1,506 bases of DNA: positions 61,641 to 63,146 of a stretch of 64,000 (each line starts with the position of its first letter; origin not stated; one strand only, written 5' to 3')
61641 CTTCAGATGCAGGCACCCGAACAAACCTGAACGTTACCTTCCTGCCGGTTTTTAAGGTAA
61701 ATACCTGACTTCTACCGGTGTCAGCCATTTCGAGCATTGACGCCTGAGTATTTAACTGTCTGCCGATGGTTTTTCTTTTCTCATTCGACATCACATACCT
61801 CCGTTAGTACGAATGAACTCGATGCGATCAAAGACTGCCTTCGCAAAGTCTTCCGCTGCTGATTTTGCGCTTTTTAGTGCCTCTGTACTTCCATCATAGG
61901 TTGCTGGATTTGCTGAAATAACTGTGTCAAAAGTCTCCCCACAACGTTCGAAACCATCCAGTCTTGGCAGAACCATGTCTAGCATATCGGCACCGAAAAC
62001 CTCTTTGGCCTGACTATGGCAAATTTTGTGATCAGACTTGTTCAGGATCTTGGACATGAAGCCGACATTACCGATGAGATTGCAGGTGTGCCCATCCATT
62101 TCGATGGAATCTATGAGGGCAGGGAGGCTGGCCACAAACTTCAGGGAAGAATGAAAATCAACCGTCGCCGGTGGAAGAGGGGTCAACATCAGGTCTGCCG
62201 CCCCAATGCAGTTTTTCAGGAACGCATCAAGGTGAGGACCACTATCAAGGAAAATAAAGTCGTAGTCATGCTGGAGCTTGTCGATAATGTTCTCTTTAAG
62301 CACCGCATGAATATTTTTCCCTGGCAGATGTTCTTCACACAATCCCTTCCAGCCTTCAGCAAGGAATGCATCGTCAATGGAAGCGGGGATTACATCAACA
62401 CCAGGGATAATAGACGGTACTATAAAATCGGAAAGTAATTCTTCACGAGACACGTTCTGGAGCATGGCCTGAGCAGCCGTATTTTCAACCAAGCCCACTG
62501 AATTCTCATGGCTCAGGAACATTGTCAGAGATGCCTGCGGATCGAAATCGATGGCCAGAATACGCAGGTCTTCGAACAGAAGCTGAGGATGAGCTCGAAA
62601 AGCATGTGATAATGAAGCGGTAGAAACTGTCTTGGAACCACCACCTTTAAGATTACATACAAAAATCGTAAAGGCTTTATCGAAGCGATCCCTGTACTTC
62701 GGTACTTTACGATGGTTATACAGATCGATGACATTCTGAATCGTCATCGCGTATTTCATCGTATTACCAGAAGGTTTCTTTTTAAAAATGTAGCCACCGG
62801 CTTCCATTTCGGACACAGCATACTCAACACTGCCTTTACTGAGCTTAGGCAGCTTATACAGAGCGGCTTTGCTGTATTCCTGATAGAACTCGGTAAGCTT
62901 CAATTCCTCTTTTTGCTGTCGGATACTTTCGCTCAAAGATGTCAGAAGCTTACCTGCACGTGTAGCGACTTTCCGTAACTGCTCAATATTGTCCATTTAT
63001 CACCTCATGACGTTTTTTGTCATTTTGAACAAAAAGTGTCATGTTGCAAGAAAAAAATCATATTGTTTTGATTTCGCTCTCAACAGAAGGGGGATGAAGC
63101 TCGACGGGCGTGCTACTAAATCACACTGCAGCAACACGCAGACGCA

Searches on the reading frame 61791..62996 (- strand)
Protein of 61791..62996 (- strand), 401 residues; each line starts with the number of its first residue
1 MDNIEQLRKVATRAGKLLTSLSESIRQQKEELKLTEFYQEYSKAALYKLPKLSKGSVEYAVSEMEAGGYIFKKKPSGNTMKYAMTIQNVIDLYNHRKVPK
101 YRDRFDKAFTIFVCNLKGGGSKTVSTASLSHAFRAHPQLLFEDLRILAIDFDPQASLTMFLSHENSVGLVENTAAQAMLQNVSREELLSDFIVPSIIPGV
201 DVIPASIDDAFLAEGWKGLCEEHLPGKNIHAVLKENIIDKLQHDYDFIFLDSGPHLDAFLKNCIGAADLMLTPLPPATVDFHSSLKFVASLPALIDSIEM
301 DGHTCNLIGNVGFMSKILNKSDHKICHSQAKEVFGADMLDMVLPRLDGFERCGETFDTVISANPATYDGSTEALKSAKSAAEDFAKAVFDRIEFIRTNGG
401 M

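Call 50: search_protein_families(proteins=[window:61791-62996:-], library=ncbifam, max_evalue=0.001)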
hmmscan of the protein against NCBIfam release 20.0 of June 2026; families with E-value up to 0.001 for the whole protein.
window:61791-62996:- (401 aa): 5 families
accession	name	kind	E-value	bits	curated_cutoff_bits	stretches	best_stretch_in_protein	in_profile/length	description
TIGR03453.1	partition_RepA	equivalog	4e-23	81.9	348.45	1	94-306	90-296/387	plasmid partitioning protein RepA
NF010259.0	PRK13705.1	equivalog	1e-17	64.2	725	1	86-392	87-380/388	plasmid-partitioning protein SopA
NF041546.1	ParA_partition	equivalog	3.4e-14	52.9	180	2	235-289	67-121/203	ParA family partition ATPase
NF010443.0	PRK13869.1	subfamily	5e-13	48.6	446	1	106-290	119-297/405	plasmid-partitioning protein RepA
NF041283.1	PrgP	equivalog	5.1e-12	45.7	400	1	109-298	3-178/297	ParA superfamily DNA segregation protein PrgP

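Call 53: search_solved_structures(query=window:61791-62996:-, max_evalue=0.00001)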
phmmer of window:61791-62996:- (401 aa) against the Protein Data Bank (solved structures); distinct sequences matched with E-value up to 0.00001: 14.
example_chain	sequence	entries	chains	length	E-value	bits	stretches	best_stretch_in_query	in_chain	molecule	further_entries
3ez2_A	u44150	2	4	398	1.9e-190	636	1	3-398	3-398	Plasmid partition protein A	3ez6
3ez7_A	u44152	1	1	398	1.2e-188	630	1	3-398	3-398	Plasmid partition protein A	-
3ez9_A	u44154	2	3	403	9.4e-150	502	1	9-397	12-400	ParA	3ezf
7npd_A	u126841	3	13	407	5.3e-34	121.1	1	33-385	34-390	Walker A-type ATPase | AAA family ATPase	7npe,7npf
6non_A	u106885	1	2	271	4.8e-09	38.9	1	108-323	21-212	Cobyrinic acid ac-diamide synthase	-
6noo_A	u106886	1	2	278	5.2e-09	38.8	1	108-324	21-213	Maintenance of carboxysome positioning A protein, MCDA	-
6nop_B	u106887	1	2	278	6.7e-08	35.2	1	108-324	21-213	Cobyrinic acid ac-diamide synthase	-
6iub_A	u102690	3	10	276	1.7e-07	33.9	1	111-275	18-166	SpoOJ regulator (Soj)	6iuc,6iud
8jmj_A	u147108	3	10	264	2.2e-06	30.1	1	111-275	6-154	SpoOJ regulator (Soj)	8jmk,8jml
3k9g_A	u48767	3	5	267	3.2e-06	29.6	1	110-275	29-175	PF-32 protein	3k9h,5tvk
5u1j_B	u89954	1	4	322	7.1e-06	28.5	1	110-276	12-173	Uncharacterized protein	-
5k5z_A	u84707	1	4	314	8.2e-06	28.3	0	110-276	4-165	ParA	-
4pfs_A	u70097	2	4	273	9e-06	28.2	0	111-288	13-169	Cobyrinic Acid a,c-diamide synthase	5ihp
5if9_A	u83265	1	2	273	9.6e-06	28.1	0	111-288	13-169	Cobyrinic Acid a,c-diamide synthase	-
